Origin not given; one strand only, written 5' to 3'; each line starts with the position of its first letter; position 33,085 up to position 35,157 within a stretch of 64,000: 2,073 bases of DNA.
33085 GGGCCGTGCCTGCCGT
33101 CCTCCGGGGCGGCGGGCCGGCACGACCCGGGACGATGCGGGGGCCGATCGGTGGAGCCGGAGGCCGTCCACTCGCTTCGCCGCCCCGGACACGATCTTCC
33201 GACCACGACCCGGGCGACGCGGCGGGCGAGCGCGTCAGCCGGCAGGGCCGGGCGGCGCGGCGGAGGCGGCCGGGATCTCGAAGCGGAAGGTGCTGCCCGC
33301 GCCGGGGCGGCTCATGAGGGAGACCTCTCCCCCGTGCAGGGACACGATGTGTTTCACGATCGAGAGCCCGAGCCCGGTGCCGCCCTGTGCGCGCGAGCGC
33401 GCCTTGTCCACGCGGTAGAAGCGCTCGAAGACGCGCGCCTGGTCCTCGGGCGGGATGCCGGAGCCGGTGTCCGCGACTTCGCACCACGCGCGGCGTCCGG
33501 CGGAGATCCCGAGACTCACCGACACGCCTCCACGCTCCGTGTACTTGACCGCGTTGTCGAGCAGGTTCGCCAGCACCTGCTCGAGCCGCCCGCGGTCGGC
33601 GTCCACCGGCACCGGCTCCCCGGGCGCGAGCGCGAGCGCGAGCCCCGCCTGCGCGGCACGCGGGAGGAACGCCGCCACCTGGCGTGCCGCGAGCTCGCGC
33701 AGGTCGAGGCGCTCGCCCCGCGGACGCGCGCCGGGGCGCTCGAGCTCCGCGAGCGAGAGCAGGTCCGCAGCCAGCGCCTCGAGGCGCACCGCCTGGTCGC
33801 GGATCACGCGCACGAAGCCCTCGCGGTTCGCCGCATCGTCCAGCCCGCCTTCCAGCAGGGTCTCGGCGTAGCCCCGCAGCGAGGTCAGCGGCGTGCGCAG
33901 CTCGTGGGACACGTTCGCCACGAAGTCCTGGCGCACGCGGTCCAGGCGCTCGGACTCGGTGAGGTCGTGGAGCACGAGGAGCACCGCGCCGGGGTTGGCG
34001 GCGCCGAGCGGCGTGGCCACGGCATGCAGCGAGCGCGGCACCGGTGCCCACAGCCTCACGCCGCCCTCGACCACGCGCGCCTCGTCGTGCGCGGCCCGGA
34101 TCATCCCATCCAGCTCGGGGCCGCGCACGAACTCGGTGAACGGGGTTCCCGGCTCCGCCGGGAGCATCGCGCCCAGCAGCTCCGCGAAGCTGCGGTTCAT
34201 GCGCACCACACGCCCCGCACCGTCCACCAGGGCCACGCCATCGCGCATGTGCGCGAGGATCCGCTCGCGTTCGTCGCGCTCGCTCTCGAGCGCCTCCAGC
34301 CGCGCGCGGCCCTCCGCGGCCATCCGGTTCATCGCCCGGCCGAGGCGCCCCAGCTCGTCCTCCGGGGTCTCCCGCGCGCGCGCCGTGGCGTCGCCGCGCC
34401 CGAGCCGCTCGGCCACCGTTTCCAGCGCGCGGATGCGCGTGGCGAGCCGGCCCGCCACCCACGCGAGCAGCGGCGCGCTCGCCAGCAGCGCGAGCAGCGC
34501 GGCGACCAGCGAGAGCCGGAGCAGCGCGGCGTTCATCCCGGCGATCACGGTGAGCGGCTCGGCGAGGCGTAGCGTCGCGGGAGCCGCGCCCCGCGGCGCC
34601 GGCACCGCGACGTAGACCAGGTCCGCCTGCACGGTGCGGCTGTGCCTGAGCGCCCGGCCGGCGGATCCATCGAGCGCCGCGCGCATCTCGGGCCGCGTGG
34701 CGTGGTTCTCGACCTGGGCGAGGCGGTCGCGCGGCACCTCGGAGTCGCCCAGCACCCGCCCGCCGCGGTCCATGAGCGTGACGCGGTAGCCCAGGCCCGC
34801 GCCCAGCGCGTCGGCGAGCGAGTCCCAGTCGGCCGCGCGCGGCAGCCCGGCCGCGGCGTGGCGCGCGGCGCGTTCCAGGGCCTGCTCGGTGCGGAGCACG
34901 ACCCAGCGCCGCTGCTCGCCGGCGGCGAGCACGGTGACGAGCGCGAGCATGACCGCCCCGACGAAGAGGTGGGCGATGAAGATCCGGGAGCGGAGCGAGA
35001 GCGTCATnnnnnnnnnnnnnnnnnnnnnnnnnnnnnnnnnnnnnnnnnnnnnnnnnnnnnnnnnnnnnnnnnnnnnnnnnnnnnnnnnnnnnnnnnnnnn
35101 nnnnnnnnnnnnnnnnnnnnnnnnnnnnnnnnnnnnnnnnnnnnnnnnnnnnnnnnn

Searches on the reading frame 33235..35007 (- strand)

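Call 45: search_protein_families(library=pfam, proteins=[window:33235-35007:-], max_evalue=0.001)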
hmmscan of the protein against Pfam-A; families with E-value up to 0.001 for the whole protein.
window:33235-35007:- (590 aa): 7 families
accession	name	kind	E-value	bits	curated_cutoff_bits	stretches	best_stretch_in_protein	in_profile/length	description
PF02518.31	HATPase_c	-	2.4e-32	112.1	26.4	1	471-581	2-110/111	Histidine kinase-, DNA gyrase B-, and HSP90-like ATPase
PF00512.31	HisKA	-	1.6e-16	60.6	26.9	1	359-423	2-64/66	His Kinase A (phospho-acceptor) domain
PF00672.30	HAMP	-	2.3e-10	41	25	1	183-232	1-50/53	HAMP domain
PF00989.32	PAS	-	1.5e-05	25.4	22.6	1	246-319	2-79/113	PAS fold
PF13188.13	PAS_8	-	1.5e-05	25.2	21.8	1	249-291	5-48/65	PAS domain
PF12860.13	PAS_7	-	4.4e-05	24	27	1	251-310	1-61/115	PAS fold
PF08448.16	PAS_4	-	0.0001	22.9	23.1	1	252-354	2-110/110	PAS fold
